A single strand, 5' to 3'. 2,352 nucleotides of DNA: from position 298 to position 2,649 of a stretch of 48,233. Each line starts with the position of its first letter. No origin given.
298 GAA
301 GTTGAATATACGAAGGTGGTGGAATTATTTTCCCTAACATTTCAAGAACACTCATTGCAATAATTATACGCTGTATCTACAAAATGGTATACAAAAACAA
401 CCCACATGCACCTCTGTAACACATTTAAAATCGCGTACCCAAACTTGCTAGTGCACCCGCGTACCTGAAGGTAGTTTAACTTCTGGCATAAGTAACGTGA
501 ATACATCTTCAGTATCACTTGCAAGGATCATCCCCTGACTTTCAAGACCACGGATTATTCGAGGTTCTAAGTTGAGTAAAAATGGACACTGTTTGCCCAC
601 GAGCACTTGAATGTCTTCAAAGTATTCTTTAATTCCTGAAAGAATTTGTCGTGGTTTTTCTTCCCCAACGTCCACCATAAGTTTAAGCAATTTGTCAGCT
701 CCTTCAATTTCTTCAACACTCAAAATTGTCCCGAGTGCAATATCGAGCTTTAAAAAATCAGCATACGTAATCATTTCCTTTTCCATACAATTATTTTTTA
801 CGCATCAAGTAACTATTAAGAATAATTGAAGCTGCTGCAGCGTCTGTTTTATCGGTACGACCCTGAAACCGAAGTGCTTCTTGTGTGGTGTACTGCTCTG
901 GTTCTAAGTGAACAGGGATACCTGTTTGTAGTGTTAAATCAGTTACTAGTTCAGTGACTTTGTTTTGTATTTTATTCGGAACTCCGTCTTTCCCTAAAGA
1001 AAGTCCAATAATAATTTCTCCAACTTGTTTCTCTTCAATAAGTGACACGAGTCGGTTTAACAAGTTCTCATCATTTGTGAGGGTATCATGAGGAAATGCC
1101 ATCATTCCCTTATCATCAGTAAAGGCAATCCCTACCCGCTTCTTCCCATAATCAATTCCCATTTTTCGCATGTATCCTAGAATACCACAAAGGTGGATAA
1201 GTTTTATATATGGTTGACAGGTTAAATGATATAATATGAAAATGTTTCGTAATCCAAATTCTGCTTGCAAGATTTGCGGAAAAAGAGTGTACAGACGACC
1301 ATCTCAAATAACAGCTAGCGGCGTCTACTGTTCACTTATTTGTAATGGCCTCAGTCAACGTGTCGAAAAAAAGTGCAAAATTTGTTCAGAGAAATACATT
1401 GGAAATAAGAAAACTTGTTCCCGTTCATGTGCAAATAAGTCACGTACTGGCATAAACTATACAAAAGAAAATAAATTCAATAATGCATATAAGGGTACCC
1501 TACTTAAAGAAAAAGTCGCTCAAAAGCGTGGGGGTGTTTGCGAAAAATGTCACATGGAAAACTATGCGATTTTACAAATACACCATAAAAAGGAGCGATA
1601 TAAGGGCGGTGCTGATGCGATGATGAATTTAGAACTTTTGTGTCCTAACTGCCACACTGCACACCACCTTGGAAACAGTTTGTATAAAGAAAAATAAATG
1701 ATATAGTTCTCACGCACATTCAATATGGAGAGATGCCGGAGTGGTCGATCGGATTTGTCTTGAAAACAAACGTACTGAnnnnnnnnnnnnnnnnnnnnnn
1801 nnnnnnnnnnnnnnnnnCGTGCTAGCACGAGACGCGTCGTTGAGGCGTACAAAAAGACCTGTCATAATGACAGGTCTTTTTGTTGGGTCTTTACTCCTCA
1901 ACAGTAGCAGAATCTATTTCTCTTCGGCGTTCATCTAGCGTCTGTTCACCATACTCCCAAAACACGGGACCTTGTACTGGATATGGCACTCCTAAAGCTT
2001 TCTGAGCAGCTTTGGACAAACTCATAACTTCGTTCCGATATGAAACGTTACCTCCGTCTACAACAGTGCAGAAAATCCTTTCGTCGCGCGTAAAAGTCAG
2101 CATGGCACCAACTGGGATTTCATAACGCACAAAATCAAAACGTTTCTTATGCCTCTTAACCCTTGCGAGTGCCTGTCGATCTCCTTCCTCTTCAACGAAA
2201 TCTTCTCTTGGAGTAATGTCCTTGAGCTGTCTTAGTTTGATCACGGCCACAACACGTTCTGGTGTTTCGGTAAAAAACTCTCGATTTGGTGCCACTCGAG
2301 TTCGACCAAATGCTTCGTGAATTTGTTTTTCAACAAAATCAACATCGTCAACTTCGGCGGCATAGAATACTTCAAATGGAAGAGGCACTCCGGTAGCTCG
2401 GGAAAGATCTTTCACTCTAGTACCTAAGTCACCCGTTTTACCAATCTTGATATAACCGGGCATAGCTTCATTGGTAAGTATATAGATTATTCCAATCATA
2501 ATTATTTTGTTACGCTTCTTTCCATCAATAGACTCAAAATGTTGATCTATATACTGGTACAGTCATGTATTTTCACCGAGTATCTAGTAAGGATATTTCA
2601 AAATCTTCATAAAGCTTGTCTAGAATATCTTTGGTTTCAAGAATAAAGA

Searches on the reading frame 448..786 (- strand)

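Call 88: search_protein_families(library=pfam, proteins=[window:448-786:-], max_evalue=0.0001)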
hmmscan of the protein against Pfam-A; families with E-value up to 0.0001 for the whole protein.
window:448-786:- (112 aa): 1 family
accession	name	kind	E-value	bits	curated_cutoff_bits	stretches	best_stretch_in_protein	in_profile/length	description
PF01588.26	tRNA_bind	-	4.1e-24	84.9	27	1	17-110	2-96/96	Putative tRNA binding domain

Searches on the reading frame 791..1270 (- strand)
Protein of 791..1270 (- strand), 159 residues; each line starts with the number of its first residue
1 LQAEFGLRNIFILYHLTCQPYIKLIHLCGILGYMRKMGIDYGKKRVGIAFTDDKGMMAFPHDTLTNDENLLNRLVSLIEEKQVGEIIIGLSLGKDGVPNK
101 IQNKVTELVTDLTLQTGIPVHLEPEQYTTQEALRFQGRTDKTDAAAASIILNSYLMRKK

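Call 88: search_protein_families(library=pfam, proteins=[window:791-1270:-], max_evalue=0.0001)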
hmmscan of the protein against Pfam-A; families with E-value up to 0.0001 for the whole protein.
window:791-1270:- (159 aa): 2 families
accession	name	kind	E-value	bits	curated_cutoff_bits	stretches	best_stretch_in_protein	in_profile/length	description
PF03652.20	RuvX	-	1.2e-25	90.9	29.2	1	34-156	1-133/134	Holliday junction resolvase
PF01548.23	DEDD_Tnp_IS110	-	3.1e-05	24.3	29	1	38-156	2-108/155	Transposase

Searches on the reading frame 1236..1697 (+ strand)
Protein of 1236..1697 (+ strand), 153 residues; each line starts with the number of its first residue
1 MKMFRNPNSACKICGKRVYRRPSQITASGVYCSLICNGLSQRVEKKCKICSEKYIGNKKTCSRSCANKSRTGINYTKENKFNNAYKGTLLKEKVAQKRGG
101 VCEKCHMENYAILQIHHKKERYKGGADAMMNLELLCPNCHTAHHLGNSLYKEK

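Call 88: search_protein_families(library=pfam, proteins=[window:1236-1697:+], max_evalue=0.0001)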
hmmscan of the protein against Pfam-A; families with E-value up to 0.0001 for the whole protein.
window:1236-1697:+ (153 aa): 1 family
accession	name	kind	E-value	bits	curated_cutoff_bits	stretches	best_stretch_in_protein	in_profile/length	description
PF01844.29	HNH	-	1.9e-09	38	21.4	1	102-144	1-45/47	HNH endonuclease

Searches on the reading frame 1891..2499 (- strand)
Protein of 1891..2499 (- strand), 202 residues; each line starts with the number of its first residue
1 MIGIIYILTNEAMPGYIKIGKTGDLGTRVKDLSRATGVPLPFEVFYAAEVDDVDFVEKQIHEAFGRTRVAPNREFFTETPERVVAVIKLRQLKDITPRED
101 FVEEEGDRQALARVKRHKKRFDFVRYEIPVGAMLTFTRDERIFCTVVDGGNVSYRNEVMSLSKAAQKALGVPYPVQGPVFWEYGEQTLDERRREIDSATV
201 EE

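Call 88: search_protein_families(library=pfam, proteins=[window:1891-2499:-], max_evalue=0.0001)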
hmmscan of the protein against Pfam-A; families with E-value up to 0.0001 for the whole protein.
window:1891-2499:- (202 aa): 2 families
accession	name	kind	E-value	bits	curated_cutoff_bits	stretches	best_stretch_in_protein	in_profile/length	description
PF10544.15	T5orf172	-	3.2e-16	60.1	20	1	3-88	1-98/101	T5orf172 domain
PF13455.12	MUG113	-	5.1e-12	46.6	22.3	1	18-88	2-71/73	Meiotically up-regulated gene 113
